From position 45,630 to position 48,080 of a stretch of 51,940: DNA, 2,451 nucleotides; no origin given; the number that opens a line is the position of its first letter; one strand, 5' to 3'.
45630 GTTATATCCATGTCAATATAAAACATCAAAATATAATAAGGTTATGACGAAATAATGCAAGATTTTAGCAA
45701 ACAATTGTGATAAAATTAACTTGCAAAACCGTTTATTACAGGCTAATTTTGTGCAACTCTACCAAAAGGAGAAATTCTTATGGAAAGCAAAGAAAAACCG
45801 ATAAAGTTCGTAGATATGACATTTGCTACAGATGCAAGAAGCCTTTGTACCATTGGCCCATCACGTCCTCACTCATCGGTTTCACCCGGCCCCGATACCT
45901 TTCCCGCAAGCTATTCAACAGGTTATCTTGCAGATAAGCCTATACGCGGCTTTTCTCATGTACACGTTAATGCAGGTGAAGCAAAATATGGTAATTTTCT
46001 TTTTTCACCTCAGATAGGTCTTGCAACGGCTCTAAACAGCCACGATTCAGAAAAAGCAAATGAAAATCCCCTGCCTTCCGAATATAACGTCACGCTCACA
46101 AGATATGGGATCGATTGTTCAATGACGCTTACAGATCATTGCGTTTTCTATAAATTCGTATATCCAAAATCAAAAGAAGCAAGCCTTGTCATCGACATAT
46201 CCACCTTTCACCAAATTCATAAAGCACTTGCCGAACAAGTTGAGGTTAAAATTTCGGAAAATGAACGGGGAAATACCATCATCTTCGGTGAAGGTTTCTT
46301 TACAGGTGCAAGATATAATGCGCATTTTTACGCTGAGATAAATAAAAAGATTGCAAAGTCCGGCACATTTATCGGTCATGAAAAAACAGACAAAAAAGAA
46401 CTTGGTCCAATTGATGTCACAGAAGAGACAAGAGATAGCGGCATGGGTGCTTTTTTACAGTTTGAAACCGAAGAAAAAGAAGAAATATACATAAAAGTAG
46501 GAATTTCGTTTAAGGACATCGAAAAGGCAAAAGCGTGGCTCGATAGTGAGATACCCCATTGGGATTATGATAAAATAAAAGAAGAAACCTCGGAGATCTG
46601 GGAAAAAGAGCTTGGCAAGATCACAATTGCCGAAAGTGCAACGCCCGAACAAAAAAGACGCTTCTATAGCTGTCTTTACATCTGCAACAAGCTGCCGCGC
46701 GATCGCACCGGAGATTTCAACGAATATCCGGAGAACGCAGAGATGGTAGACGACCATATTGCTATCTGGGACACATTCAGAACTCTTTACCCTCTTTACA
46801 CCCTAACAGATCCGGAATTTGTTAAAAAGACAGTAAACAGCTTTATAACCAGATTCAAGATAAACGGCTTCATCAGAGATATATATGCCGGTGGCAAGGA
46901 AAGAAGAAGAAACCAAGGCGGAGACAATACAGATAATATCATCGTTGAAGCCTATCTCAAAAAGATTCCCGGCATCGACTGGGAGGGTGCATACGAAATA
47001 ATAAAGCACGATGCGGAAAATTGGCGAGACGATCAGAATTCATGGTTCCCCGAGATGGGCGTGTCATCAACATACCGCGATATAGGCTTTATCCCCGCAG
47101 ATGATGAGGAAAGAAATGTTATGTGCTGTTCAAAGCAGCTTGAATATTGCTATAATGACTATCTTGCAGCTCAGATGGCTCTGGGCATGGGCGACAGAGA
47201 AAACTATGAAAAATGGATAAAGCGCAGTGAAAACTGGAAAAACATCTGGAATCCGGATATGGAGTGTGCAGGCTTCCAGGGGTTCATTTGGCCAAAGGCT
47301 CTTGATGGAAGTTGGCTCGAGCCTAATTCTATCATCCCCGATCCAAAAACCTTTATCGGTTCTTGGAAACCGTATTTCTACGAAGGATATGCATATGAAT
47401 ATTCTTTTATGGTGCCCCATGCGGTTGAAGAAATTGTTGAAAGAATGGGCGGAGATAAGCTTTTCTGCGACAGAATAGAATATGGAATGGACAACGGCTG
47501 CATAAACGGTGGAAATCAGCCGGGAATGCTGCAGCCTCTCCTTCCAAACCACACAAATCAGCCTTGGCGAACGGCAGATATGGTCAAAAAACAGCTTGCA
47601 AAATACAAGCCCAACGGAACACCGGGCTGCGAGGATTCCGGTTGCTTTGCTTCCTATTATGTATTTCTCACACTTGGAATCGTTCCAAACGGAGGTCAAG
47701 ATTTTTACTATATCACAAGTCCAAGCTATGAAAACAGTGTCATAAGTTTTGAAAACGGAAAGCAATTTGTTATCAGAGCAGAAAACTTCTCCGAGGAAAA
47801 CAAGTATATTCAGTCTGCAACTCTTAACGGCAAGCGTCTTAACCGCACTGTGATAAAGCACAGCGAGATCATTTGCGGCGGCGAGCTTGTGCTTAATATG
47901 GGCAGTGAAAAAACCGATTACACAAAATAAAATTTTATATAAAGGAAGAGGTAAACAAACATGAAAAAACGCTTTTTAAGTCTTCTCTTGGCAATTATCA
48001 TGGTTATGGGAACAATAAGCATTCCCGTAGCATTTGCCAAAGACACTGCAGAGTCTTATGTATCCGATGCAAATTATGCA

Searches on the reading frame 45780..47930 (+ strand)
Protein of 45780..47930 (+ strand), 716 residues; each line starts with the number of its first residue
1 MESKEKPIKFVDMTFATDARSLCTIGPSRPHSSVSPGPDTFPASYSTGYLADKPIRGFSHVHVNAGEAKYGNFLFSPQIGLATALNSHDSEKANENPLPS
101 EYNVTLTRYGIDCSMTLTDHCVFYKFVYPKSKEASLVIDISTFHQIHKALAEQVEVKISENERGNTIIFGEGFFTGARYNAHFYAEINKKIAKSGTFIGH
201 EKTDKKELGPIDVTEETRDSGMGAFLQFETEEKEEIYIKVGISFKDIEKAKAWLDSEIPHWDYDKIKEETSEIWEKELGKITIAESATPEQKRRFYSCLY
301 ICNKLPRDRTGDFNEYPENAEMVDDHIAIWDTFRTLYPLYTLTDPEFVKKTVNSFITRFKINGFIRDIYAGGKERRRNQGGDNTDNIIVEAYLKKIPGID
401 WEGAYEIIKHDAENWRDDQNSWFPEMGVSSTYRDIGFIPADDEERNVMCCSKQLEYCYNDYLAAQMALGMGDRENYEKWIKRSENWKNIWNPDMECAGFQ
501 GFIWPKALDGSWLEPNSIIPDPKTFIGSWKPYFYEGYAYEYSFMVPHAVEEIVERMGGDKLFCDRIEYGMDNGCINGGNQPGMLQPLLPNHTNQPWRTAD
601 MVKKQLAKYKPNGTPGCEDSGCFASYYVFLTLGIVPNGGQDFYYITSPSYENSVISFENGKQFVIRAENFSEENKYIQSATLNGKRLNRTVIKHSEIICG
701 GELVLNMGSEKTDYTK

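Call 48: search_protein_families(library=pfam, proteins=[window:45780-47930:+])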
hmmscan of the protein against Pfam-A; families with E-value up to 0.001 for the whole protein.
window:45780-47930:+ (716 aa): 2 families
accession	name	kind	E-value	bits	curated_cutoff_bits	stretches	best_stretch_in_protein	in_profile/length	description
PF07971.18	Glyco_hydro_92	-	6.3e-112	375.3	24.6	1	249-709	1-464/464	Glycosyl hydrolase family 92 catalytic domain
PF17678.7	Glyco_hydro_92N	-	8.1e-38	131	34.5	1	10-243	1-236/236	Glycosyl hydrolase family 92 N-terminal domain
